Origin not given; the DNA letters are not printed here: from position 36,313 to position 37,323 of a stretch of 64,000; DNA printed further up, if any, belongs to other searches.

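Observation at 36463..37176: Spo0A-type regulator with a degenerate, apparently non-phosphorylatable receiver domain, outside the conserved spo0A neighbourhood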

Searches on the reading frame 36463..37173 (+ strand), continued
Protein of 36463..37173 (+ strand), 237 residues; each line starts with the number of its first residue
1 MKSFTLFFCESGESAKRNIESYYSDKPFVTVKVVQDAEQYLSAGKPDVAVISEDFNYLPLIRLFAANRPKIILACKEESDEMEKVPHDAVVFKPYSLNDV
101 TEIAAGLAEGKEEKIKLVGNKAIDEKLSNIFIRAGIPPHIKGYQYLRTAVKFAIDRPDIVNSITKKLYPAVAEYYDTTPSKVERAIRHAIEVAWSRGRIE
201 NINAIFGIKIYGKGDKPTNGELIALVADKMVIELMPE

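Call 15: find_encoding_contigs(protein=P0088, flank=10000, max_places=2)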
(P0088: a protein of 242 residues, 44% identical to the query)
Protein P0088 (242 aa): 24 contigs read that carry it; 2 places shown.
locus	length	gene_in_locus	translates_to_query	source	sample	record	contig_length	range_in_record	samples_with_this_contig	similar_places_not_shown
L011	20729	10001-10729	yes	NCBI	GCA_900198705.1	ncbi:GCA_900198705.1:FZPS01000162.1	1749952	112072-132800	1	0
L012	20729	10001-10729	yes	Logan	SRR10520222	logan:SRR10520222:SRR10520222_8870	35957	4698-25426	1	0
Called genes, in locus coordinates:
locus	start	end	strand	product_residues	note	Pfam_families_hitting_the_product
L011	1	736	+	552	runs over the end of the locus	PF00920:ILVD_EDD_N, PF24877:ILV_EDD_C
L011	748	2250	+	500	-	PF00682:HMGL-like, PF22617:HCS_D2, PF08502:LeuA_dimer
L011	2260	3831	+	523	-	PF00682:HMGL-like, PF22617:HCS_D2, PF08502:LeuA_dimer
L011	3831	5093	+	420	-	PF00330:Aconitase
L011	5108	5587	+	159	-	PF00694:Aconitase_C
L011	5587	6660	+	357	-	PF00180:Iso_dh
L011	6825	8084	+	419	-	PF02403:Seryl_tRNA_N, PF00587:tRNA-synt_2b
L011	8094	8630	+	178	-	-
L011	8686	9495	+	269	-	PF07786:HGSNAT_cat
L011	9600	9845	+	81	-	-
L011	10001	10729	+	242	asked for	PF08769:Spo0A_C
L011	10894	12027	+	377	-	PF01041:DegT_DnrJ_EryC1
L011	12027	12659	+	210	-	PF02397:Bac_transf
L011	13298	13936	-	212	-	PF01476:LysM, PF23473:LysM3_LYK4_5 (faint), PF00188:CAP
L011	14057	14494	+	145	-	PF04304:DUF454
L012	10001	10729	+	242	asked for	PF08769:Spo0A_C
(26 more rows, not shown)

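Call 40: predict_structure(alignment_id=A1)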
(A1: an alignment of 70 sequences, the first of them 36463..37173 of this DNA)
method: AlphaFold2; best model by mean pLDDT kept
length: 237 residues; sequences in the alignment: 70
mean_pLDDT: 90.1   pTM: 0.55
mean pLDDT of the five models: 90.1, 89.6, 89.3, 89.0, 88.8
residues with pLDDT >= 90: 165; 70-90: 61; 50-70: 11; < 50: 0
segments of 3 or more residues with pLDDT < 50: none
pLDDT, mean of each block of 10 residues (from residue 1): 93 94 96 94 94 89 84 89 87 93 93 58 90 94 96 91 92 94 97 90 89 91 94 80
secondary structure, 60 per line:
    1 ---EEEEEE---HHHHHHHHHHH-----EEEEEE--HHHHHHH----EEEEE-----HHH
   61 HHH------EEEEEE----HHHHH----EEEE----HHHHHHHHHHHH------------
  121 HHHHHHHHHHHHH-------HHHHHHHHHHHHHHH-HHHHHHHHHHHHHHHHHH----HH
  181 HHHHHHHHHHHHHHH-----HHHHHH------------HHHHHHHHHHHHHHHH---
elements in order: E4-9 H13-23 E29-34 H37-43 E48-52 H58-63 E70-75 H80-84 E89-92 H97-108 H121-133 H141-155 H157-174 H179-195 H201-206 H219-234

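Call 42: find_encoding_contigs(protein=P0030, flank=10000, max_places=2)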
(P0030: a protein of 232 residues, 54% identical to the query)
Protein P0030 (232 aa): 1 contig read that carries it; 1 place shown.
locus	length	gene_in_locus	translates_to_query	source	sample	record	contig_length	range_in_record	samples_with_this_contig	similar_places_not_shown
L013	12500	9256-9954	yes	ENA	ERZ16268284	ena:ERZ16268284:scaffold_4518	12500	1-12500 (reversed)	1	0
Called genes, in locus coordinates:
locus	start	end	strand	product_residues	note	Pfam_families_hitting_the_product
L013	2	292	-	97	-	?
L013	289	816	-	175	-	PF04542:Sigma70_r2, PF08281:Sigma70_r4_2 (faint), PF04545:Sigma70_r4 (weak)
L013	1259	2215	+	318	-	-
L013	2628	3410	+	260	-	PF00106:adh_short, PF01370:Epimerase (weak), PF08659:KR, PF13561:adh_short_C2, PF08643:DUF1776 (weak)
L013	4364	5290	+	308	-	PF00135:COesterase (weak), PF20434:BD-FAE, PF07859:Abhydrolase_3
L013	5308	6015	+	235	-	PF04138:GtrA_DPMS_TM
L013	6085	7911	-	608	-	PF00753:Lactamase_B, PF19583:ODP, PF01613:Flavin_Reduct, PF21349:RUBY_RBDX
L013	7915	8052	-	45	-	PF00301:Rubredoxin, PF21349:RUBY_RBDX (faint)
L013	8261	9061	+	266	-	-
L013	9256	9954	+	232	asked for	PF08769:Spo0A_C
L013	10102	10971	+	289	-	PF00781:DAGK_cat, PF19279:YegS_C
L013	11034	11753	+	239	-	PF00731:AIRC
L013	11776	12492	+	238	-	PF01259:SAICAR_synt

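Call 43: find_encoding_contigs(protein=P0021, flank=10000, max_places=1)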
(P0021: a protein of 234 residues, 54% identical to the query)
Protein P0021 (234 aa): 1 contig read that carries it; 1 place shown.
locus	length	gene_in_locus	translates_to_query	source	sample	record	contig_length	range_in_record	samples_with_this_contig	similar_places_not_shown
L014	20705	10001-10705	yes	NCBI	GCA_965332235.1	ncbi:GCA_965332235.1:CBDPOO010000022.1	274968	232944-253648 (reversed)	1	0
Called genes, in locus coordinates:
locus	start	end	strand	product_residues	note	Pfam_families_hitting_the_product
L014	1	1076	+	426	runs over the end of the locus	PF01053:Cys_Met_Meta_PP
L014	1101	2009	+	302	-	PF04204:HTS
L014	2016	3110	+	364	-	PF02463:SMC_N, PF13175:AAA_15, PF13476:AAA_23, PF13304:AAA_21 (faint)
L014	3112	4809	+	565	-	PF03485:Arg_tRNA_synt_N, PF00750:tRNA-synt_1d, PF05746:DALR_1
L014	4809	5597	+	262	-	PF02811:PHP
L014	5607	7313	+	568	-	PF00149:Metallophos (weak)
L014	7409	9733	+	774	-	PF00005:ABC_tran, PF02463:SMC_N (faint), PF13304:AAA_21 (faint), PF02687:FtsX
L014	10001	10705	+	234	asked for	PF08769:Spo0A_C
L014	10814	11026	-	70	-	PF13560:HTH_31, PF12844:HTH_19, PF01381:HTH_3, PF13412:HTH_24 (faint)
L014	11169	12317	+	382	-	-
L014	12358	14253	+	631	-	-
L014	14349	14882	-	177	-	-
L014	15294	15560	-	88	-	PF07873:YabP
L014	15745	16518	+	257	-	PF00753:Lactamase_B, PF23023:Anti-Pycsar_Apyc1, PF12706:Lactamase_B_2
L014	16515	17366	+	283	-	PF02517:Rce1-like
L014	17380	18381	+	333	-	PF02517:Rce1-like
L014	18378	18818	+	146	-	PF02590:SPOUT_MTase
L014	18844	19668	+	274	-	PF00246:Peptidase_M14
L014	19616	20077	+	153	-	PF00383:dCMP_cyt_deam_1, PF14437:MafB19-deam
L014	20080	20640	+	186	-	PF01195:Pept_tRNA_hydro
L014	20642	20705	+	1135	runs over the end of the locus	PF17757:UvrB_inter, PF02559:CarD_TRCF_RID, PF00270:DEAD, PF04851:ResIII, PF22590:Cas3-like_C_2 (faint), PF00271:Helicase_C, PF03461:TRCF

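Call 44: fold_search(model_id=the predicted structure, library=pdb)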
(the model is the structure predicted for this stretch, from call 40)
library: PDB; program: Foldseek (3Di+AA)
matches with E <= 10: 1309; with E <= 0.001: 113
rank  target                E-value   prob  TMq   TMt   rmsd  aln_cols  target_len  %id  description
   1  1lq1_D                4.0e-10  1.00  0.42  0.91   1.4       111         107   50  DNA Complexed Structure of the Key Transcription Factor Initiating Development in Sporulation Bacteria (released 2002-08-23)
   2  1fc3_C                6.1e-10  1.00  0.44  0.86   1.7       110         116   52  THE CRYSTAL STRUCTURE OF TRANS-ACTIVATION DOMAIN OF THE SPORULATION RESPONSE REGULATOR, SPO0A (released 2000-11-08)
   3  1fc3_A                1.2e-09  1.00  0.46  0.89   2.0       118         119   49  THE CRYSTAL STRUCTURE OF TRANS-ACTIVATION DOMAIN OF THE SPORULATION RESPONSE REGULATOR, SPO0A (released 2000-11-08)
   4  1lq1_C                6.6e-09  1.00  0.42  0.85   2.4       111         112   50  DNA Complexed Structure of the Key Transcription Factor Initiating Development in Sporulation Bacteria (released 2002-08-23)
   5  1lq1_A                7.0e-09  1.00  0.42  0.90   2.1       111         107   50  DNA Complexed Structure of the Key Transcription Factor Initiating Development in Sporulation Bacteria (released 2002-08-23)
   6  1lq1_B                1.1e-08  1.00  0.40  0.90   2.1       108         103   50  DNA Complexed Structure of the Key Transcription Factor Initiating Development in Sporulation Bacteria (released 2002-08-23)
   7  1fc3_B                5.9e-08  1.00  0.40  0.89   1.6       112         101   47  THE CRYSTAL STRUCTURE OF TRANS-ACTIVATION DOMAIN OF THE SPORULATION RESPONSE REGULATOR, SPO0A (released 2000-11-08)
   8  5xso                  1.8e-06  1.00  0.38  0.44  16.3       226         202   14  Crystal structure of full-length FixJ from B. japonicum crystallized in space group C2221 (released 2018-05-23)
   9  5xt2_A                2.1e-06  1.00  0.37  0.42  15.9       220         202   13  Crystal structures of full-length FixJ from B. japonicum crystallized in space group P212121 (released 2018-05-23)
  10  5xt2_B                3.7e-06  1.00  0.36  0.41  16.0       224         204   15  Crystal structures of full-length FixJ from B. japonicum crystallized in space group P212121 (released 2018-05-23)
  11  5hev_C                8.2e-06  1.00  0.41  0.46  19.2       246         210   14  Crystal Structure of the beryllofluoride-activated LiaR from Enterococcus faecium (released 2016-11-16)
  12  1rnl                  8.7e-06  1.00  0.37  0.43  14.2       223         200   12  THE NITRATE/NITRITE RESPONSE REGULATOR PROTEIN NARL FROM NARL (released 1996-11-08)
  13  1yio                  1.5e-05  1.00  0.35  0.40  15.9       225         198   12  Crystallographic structure of response regulator StyR from Pseudomonas fluorescens (released 2005-09-27)
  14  5hev_B                2.3e-05  1.00  0.40  0.44  15.9       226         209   12  Crystal Structure of the beryllofluoride-activated LiaR from Enterococcus faecium (released 2016-11-16)
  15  5o8y_H                2.6e-05  1.00  0.41  0.46  15.2       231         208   13  Conformational dynamism for DNA interaction in Salmonella typhimurium RcsB response regulator. (released 2017-11-15)
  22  1qmp_A                8.2e-05  1.00  0.40  0.70   2.8       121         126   16  Phosphorylated aspartate in the crystal structure of the sporulation response regulator, Spo0A (released 1999-11-14)
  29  1qmp_B                1.4e-04  1.00  0.39  0.72   2.8       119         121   16  Phosphorylated aspartate in the crystal structure of the sporulation response regulator, Spo0A (released 1999-11-14)
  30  1qmp_D                1.6e-04  1.00  0.40  0.71   2.7       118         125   17  Phosphorylated aspartate in the crystal structure of the sporulation response regulator, Spo0A (released 1999-11-14)
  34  5wq0_C                1.8e-04  1.00  0.40  0.73   2.6       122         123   16  Receiver domain of Spo0A from Paenisporosarcina sp. TG-14 (released 2017-03-22)
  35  5wq0_B                1.8e-04  1.00  0.40  0.71   2.8       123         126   16  Receiver domain of Spo0A from Paenisporosarcina sp. TG-14 (released 2017-03-22)
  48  5wq0_G                3.0e-04  1.00  0.39  0.71   2.5       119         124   15  Receiver domain of Spo0A from Paenisporosarcina sp. TG-14 (released 2017-03-22)
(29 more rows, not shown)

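Call 45: find_encoding_contigs(protein=P0060, flank=10000, max_places=1)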
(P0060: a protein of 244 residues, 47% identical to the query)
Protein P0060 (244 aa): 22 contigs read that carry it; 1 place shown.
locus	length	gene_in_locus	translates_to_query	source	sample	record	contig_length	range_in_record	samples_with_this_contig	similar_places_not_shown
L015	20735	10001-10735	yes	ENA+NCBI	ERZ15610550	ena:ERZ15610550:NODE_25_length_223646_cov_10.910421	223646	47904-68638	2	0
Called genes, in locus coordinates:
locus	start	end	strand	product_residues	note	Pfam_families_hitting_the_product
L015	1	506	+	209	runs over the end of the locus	PF00730:HhH-GPD, PF00633:HHH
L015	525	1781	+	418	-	PF01018:GTP1_OBG, PF01926:MMR_HSR1, PF02421:FeoB_N, PF09269:DUF1967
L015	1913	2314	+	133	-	-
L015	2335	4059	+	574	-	PF00587:tRNA-synt_2b, PF04073:tRNA_edit, PF03129:HGTP_anticodon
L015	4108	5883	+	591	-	-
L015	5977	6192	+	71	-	PF08984:DUF1858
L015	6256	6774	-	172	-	-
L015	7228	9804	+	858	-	PF00005:ABC_tran, PF02463:SMC_N (weak), PF13304:AAA_21 (faint), PF02687:FtsX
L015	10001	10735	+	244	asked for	PF08769:Spo0A_C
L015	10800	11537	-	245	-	PF00849:PseudoU_synth_2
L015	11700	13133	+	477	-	-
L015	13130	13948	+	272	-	PF02463:SMC_N (faint), PF00005:ABC_tran, PF13304:AAA_21 (faint)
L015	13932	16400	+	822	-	PF12704:MacB_PCD (weak), PF02687:FtsX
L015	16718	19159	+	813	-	PF01406:tRNA-synt_1e (faint), PF00133:tRNA-synt_1, PF09334:tRNA-synt_1g, PF13603:tRNA-synt_1_2, PF00133:tRNA-synt_1, PF09334:tRNA-synt_1g (weak), PF08264:Anticodon_1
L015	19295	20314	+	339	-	PF00044:Gp_dh_N, PF02800:Gp_dh_C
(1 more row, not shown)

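Call 46: find_encoding_contigs(protein=P0069, flank=10000, max_places=1)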
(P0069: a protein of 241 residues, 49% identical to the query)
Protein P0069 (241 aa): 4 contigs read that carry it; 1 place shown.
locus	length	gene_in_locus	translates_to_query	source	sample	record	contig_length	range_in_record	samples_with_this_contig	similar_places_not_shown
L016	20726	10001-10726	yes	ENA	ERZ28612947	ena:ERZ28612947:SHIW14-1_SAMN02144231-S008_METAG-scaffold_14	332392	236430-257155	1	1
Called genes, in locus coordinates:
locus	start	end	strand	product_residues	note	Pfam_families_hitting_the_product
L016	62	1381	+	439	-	PF07690:MFS_1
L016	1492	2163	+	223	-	PF00072:Response_reg, PF00486:Trans_reg_C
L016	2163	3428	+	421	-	PF00512:HisKA, PF02518:HATPase_c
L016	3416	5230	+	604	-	PF00657:Lipase_GDSL, PF13472:Lipase_GDSL_2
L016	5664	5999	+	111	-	PF12675:DUF3795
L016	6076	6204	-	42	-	-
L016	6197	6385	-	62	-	-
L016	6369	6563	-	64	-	-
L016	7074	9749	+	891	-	PF00005:ABC_tran, PF02687:FtsX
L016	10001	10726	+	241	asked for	PF08769:Spo0A_C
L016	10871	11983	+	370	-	PF02012:BNR (faint), PF13088:BNR_2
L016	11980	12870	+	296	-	PF00701:DHDPS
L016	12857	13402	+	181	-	PF13671:AAA_33 (weak)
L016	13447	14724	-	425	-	PF03447:NAD_binding_3, PF00742:Homoserine_dh, PF01842:ACT, PF22629:ACT_AHAS_ss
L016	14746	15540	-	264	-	PF03309:Pan_kinase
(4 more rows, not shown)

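Call 67: find_encoding_contigs(protein=P0100, flank=10000, max_places=2)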
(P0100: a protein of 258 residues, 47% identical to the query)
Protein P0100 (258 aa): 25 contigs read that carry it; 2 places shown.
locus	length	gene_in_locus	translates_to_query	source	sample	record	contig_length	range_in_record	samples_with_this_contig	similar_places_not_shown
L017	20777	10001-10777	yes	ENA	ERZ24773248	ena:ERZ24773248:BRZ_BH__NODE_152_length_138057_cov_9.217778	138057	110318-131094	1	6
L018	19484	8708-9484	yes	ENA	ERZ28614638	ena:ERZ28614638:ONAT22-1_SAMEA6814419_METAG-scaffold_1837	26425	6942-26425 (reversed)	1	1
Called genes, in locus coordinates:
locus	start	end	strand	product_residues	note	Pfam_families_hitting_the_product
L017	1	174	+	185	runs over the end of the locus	PF04167:DUF402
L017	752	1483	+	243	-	-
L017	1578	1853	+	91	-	PF00157:Pou (weak), PF13443:HTH_26 (faint), PF01381:HTH_3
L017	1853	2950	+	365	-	PF13657:Couple_hipA, PF07804:HipA_C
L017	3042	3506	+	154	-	PF00293:NUDIX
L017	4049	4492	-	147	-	PF22769:DCD, PF00692:dUTPase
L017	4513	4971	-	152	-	PF03061:4HBT (weak)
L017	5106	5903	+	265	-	-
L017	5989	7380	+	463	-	-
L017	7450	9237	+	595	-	PF01411:tRNA-synt_2c, PF07973:tRNA_SAD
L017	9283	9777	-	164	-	-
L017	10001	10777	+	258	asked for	PF00072:Response_reg, PF08769:Spo0A_C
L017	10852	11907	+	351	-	-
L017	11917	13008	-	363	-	PF00535:Glycos_transf_2 (weak), PF07719:TPR_2 (faint)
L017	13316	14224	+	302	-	-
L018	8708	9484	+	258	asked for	PF00072:Response_reg, PF08769:Spo0A_C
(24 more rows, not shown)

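Call 76: find_encoding_contigs(protein=P0025, flank=6000, max_places=1)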
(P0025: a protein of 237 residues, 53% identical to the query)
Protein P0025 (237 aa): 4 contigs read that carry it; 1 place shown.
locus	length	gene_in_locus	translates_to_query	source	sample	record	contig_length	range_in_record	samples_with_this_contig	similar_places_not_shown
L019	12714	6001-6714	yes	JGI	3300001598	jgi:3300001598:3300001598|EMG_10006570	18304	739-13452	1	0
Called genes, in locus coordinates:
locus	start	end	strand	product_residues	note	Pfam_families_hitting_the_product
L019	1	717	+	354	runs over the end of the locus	PF02646:RmuC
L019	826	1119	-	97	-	PF04993:TfoX_N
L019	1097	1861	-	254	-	PF07505:DUF5131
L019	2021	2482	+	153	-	PF00583:Acetyltransf_1, PF13508:Acetyltransf_7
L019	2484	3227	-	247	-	PF08239:SH3_3, PF00877:NLPC_P60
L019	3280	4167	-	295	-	PF00294:PfkB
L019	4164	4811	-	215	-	-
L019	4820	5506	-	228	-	PF23023:Anti-Pycsar_Apyc1, PF00753:Lactamase_B, PF12706:Lactamase_B_2, PF13483:Lactamase_B_3 (weak)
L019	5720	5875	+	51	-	-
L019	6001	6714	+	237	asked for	PF08769:Spo0A_C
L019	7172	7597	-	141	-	PF13443:HTH_26 (weak), PF12844:HTH_19 (faint), PF13443:HTH_26, PF01381:HTH_3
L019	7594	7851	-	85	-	PF01381:HTH_3 (weak)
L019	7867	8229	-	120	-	-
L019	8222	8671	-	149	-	-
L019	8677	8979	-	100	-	-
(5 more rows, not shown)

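Call 77: find_encoding_contigs(protein=P0035, flank=6000, max_places=1)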
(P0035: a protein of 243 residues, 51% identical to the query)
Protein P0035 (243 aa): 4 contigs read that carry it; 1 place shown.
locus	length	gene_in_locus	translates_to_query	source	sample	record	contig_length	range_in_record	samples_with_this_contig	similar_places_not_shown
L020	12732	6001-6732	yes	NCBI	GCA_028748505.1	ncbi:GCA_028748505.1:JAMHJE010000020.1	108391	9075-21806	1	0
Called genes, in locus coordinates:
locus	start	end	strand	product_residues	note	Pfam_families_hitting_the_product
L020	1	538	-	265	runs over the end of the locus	PF01869:BcrAD_BadFG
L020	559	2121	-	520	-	PF06050:HGD-D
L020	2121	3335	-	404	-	PF06050:HGD-D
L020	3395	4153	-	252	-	PF00142:Fer4_NifH (faint), PF01656:CbiA, PF02374:ArsA_ATPase, PF06564:CBP_BcsQ (faint), PF13614:AAA_31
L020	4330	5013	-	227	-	PF01863:YgjP-like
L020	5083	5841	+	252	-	PF08543:Phos_pyr_kin (weak)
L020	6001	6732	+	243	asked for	PF08769:Spo0A_C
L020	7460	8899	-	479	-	PF05725:FNIP (faint), PF13306:LRR_5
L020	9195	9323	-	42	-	PF00301:Rubredoxin, PF21349:RUBY_RBDX (weak)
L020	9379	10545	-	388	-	PF00596:Aldolase_II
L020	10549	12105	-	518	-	PF00370:FGGY_N, PF02782:FGGY_C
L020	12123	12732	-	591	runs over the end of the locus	PF01565:FAD_binding_4, PF02913:FAD-oxidase_C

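Call 78: find_encoding_contigs(protein=P0009, flank=6000, max_places=1)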
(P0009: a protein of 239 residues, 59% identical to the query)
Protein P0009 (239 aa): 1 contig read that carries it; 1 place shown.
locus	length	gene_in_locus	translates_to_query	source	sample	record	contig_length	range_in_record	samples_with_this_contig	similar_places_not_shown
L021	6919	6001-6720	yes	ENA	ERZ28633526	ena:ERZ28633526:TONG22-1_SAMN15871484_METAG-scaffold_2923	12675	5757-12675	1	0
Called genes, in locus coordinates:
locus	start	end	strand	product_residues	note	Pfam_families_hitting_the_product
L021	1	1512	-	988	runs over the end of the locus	PF01520:Amidase_3, PF13620:CarboxypepD_reg (weak), PF17210:SdrD_B (weak), PF13205:Big_5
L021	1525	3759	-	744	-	PF09992:NAGPA, PF02368:Big_2 (weak)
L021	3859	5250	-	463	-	-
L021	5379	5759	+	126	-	PF10609:ParA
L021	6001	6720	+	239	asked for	PF08769:Spo0A_C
